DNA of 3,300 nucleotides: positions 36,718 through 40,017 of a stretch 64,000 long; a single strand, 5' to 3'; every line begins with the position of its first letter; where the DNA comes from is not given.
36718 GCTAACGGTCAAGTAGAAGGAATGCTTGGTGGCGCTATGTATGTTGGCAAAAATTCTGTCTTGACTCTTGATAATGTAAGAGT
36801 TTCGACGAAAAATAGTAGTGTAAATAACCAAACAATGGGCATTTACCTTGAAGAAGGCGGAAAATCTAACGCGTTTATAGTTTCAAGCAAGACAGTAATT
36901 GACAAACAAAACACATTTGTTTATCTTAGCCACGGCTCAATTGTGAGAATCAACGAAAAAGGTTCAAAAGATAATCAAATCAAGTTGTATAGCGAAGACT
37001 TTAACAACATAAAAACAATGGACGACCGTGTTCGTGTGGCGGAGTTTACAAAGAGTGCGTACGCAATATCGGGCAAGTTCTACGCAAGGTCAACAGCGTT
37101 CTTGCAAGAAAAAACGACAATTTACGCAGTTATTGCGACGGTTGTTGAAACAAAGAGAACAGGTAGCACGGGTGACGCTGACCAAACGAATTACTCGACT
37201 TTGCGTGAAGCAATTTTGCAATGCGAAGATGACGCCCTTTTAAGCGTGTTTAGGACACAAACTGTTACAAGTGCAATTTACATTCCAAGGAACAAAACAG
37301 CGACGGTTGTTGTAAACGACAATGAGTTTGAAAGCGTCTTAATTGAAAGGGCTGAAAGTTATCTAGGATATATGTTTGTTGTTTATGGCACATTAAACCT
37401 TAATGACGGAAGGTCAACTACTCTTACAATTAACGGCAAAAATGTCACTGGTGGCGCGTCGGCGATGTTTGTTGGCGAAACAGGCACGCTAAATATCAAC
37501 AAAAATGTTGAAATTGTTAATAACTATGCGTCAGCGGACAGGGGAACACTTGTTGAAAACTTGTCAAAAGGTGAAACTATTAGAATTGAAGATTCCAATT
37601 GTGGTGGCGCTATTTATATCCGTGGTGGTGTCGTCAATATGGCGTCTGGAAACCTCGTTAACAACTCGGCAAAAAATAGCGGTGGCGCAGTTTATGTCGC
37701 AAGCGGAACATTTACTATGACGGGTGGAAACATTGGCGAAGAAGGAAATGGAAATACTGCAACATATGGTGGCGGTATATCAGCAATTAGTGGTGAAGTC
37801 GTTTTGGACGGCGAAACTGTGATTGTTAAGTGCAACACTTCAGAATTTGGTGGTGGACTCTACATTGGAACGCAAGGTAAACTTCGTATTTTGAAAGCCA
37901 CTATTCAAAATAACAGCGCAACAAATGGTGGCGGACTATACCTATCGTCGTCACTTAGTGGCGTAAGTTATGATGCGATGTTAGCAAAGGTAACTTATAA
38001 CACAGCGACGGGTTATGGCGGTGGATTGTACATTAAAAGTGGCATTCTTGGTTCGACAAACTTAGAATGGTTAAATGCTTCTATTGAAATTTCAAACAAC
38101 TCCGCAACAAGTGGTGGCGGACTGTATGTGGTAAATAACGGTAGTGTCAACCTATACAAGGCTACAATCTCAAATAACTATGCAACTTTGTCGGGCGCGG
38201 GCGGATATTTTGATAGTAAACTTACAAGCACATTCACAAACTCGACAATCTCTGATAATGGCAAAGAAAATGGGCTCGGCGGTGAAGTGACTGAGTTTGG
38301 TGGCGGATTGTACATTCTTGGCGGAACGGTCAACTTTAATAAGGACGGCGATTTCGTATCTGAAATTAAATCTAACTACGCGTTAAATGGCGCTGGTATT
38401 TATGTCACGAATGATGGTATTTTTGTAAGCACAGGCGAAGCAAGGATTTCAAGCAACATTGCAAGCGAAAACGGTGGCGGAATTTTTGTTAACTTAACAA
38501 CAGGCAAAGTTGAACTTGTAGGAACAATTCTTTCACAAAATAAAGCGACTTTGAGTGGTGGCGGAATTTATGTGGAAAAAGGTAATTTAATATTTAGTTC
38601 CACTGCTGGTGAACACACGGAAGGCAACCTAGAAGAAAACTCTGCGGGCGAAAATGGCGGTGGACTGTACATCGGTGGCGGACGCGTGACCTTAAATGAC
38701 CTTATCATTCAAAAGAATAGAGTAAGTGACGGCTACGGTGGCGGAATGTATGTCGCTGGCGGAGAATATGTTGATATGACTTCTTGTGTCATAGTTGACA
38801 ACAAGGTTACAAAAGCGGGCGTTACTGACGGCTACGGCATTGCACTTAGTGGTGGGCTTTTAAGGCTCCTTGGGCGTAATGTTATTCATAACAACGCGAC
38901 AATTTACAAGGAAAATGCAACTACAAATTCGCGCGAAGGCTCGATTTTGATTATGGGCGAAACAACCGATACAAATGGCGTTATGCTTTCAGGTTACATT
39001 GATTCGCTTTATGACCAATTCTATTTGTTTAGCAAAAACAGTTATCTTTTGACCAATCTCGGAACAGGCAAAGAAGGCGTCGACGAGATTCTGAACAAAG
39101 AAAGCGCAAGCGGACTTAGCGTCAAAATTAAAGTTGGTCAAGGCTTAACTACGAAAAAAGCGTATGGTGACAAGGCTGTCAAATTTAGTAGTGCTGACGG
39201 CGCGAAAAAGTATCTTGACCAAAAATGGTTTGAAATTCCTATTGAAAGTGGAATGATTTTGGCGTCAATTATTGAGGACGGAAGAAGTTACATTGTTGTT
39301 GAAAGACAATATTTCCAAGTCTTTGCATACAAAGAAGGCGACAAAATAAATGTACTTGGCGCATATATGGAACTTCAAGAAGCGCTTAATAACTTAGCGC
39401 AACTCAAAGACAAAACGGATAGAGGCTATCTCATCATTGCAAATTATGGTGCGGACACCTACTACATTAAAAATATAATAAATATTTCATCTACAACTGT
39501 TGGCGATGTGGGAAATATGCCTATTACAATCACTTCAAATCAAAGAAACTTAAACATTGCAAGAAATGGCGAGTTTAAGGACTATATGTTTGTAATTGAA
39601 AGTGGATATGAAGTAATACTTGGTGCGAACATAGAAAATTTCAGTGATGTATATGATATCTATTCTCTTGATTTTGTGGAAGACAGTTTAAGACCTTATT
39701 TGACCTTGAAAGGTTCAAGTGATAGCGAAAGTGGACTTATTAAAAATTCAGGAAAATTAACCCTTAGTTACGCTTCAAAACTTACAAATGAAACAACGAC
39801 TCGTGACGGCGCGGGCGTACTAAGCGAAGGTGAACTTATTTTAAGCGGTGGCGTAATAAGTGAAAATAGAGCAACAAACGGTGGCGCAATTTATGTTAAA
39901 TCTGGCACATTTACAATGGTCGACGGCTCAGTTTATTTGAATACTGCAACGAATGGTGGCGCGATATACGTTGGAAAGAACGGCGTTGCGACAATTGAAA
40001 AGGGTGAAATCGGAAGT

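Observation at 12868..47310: Intact 34.4-kb gene encoding an 11,480-aa N-terminally anchored surface fibre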

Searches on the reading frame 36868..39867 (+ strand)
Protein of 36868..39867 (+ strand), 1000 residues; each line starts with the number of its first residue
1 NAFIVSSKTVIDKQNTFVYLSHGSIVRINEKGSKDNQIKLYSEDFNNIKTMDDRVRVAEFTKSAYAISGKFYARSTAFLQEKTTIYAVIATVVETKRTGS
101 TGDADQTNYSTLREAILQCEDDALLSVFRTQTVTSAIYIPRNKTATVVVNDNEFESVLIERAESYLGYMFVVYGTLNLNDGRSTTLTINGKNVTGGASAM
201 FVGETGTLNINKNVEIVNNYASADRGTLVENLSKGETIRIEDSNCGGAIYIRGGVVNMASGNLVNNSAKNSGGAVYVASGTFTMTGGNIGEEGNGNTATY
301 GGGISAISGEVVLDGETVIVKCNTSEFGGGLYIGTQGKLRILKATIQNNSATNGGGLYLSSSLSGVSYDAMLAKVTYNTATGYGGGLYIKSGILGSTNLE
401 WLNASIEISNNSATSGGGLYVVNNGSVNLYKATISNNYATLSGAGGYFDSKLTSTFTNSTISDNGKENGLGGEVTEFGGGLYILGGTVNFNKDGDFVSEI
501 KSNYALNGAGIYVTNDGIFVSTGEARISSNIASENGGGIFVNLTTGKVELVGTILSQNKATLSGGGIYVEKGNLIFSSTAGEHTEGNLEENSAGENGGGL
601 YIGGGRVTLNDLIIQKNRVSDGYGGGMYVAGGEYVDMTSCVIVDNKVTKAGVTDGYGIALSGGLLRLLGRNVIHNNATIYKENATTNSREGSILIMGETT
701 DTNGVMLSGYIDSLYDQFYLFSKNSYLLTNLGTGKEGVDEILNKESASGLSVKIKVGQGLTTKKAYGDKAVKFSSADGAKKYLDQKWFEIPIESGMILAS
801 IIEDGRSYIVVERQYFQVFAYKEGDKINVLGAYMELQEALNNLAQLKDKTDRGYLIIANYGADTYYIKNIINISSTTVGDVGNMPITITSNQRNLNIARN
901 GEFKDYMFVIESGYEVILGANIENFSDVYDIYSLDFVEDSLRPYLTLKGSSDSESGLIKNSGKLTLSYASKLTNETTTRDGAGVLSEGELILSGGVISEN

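Call 4: search_protein_families(library=pfam, proteins=[window:36868-39867:+], max_evalue=0.01)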
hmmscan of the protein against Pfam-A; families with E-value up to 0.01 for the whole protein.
window:36868-39867:+ (1000 aa): 1 family
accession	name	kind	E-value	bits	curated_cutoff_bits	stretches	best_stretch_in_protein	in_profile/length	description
PF02415.23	Chlam_PMP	-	2.1e-07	30.9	20.6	0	553-569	2-18/19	Chlamydia polymorphic membrane protein (Chlamydia_PMP) repeat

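Call 58: search_protein_families(library=ncbifam, proteins=[window:36868-39867:+], max_evalue=0.01)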
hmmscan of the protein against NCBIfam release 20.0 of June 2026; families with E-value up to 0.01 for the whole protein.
window:36868-39867:+ (1000 aa): 1 family
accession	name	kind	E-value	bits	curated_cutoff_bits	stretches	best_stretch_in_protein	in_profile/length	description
TIGR01376.1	POMP_repeat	repeat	0.00016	21.4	15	0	265-282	9-27/28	polymorphic outer membrane protein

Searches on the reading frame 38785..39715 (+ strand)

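Call 63: search_protein_families(library=pfam, proteins=[window:38785-39715:+], max_evalue=5)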
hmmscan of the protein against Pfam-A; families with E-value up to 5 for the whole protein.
window:38785-39715:+ (310 aa): 1 family
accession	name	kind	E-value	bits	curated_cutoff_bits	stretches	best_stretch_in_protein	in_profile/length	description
PF21881.2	STIV_penton_2nd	-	1.8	9.4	27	1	230-264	25-58/85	A223 penton protein second domain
